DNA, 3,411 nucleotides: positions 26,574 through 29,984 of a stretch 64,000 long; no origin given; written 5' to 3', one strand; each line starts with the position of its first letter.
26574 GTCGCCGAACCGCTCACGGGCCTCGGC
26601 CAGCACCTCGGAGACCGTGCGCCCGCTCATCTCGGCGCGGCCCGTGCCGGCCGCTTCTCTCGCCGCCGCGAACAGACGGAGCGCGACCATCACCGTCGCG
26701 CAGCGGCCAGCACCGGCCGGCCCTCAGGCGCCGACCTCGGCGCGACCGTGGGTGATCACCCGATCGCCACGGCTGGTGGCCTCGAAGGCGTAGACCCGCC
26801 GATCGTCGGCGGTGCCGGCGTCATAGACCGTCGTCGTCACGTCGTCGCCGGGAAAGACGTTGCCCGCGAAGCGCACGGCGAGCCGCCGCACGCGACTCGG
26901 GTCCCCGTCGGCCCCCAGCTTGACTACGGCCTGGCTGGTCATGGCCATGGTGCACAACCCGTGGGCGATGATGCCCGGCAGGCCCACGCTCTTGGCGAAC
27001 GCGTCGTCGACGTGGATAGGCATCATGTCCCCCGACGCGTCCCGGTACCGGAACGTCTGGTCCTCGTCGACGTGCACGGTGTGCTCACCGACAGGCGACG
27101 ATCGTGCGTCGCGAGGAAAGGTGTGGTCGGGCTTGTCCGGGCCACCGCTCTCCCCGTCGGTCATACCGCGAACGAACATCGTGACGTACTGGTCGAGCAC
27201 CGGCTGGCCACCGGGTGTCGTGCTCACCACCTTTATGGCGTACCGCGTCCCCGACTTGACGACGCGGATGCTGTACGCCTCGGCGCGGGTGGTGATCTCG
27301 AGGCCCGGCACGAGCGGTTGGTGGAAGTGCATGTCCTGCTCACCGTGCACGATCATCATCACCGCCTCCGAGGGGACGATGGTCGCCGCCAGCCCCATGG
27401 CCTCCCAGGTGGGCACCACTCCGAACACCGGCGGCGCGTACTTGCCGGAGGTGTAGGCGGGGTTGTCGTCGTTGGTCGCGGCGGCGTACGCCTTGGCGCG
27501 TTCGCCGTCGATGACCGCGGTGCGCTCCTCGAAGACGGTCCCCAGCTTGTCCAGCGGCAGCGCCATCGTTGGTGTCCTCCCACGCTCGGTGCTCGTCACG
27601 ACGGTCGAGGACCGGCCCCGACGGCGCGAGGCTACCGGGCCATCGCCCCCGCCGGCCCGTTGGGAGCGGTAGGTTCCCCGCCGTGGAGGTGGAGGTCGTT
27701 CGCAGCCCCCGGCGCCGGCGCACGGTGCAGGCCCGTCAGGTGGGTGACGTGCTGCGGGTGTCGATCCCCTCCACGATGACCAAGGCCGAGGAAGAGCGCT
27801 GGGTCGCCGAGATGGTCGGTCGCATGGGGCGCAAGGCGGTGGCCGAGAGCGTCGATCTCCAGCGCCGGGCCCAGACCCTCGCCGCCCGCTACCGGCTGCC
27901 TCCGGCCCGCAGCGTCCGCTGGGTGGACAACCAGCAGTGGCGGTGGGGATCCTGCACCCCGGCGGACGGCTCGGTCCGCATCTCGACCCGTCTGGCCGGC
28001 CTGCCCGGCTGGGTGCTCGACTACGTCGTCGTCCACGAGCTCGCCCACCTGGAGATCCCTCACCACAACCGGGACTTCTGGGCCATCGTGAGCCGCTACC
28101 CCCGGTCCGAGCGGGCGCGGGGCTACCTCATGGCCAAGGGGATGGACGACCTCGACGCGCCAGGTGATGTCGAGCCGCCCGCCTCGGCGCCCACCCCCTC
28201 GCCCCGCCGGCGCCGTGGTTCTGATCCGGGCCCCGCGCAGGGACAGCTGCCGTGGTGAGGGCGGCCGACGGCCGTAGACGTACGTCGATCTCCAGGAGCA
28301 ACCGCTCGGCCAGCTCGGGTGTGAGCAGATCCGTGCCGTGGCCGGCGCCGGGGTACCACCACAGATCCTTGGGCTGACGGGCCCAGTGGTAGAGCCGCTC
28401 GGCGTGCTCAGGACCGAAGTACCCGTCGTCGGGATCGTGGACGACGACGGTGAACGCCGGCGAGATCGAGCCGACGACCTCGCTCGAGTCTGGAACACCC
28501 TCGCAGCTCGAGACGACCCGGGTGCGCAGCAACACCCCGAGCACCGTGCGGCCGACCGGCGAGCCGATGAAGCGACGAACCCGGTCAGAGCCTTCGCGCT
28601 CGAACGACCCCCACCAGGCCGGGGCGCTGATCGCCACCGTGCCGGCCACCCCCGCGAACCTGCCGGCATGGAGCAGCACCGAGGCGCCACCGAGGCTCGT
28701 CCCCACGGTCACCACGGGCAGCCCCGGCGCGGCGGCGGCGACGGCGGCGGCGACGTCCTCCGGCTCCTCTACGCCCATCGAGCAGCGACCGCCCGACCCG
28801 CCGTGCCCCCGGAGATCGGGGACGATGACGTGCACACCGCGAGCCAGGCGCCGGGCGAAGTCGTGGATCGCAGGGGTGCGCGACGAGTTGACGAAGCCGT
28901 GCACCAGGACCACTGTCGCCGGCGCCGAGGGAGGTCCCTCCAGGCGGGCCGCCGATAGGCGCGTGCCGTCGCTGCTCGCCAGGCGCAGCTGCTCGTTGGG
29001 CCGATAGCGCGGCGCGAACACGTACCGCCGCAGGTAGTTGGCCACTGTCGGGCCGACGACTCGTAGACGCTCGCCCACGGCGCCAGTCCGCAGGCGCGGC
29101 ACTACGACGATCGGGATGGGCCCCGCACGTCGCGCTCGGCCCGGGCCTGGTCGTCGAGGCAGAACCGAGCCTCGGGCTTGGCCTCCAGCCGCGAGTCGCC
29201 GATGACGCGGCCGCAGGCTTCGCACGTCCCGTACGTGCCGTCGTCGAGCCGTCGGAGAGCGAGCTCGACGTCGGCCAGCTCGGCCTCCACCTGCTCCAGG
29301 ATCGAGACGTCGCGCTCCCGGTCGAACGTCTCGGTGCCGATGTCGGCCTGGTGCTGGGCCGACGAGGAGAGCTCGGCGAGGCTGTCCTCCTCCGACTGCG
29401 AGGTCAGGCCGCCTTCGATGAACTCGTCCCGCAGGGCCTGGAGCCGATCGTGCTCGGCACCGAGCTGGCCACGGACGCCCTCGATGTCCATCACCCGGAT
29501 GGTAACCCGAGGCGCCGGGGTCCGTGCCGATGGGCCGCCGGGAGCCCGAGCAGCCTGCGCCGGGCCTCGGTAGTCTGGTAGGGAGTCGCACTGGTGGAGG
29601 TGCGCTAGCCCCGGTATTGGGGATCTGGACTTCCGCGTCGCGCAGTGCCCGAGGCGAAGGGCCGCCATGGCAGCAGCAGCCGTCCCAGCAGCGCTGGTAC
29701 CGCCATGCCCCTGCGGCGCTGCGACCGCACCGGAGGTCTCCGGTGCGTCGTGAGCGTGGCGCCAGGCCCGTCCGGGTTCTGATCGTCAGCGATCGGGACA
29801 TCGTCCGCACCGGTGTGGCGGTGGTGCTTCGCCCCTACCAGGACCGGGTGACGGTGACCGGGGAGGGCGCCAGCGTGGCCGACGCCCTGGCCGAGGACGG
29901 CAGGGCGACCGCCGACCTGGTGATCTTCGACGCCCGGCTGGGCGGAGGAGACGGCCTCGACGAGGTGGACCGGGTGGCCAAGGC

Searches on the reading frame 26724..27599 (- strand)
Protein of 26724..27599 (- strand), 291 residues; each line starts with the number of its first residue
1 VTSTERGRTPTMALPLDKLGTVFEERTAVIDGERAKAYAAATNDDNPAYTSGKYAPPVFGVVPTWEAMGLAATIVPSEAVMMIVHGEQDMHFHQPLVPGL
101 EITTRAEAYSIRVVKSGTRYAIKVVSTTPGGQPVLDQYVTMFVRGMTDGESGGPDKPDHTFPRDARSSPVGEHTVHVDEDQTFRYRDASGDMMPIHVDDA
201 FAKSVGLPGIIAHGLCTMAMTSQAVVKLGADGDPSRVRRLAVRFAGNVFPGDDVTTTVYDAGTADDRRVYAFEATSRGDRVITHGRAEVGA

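Call 39: find_encoding_contigs(protein=window:26724-27599:-, flank=10000, max_places=8)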
Protein window:26724-27599:- (291 aa): no gene with exactly this product is on record in the collection.

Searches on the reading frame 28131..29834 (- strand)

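Call 42: search_protein_families(library=pfam, proteins=[window:28131-29834:-], max_evalue=0.01)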
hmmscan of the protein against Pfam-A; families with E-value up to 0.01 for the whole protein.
window:28131-29834:- (568 aa): 4 families
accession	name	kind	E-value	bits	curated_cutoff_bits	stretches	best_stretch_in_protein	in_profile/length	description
PF12146.15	Hydrolase_4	-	2.9e-11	43.5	27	1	305-410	4-114/239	Serine aminopeptidase, S33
PF12697.13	Abhydrolase_6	-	6.2e-11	43.8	26.3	1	308-501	1-205/217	Alpha/beta hydrolase family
PF00561.26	Abhydrolase_1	-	4.5e-09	36.8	25.8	1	307-411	2-109/245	alpha/beta hydrolase fold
PF02129.25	Peptidase_S15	-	0.002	18.3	23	1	324-366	42-85/262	X-Pro dipeptidyl-peptidase (S15 family)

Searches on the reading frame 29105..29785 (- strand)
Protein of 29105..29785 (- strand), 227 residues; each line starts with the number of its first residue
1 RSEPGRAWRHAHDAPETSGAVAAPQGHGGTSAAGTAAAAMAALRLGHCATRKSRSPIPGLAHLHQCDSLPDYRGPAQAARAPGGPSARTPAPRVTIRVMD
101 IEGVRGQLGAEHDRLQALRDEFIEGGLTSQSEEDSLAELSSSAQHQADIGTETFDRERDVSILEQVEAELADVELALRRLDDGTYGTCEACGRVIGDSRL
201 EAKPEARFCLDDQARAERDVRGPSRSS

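Call 42: search_protein_families(library=pfam, proteins=[window:29105-29785:-], max_evalue=0.01)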
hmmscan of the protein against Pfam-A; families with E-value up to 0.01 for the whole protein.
window:29105-29785:- (227 aa): 2 families
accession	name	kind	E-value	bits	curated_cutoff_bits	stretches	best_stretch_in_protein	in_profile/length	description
PF01258.23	zf-dskA_traR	-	1.2e-09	38.5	24.9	1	183-218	1-36/36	Prokaryotic dksA/traR C4-type zinc finger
PF08271.17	Zn_Ribbon_TF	-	0.0025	17.8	29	1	181-207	16-41/43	TFIIB zinc-binding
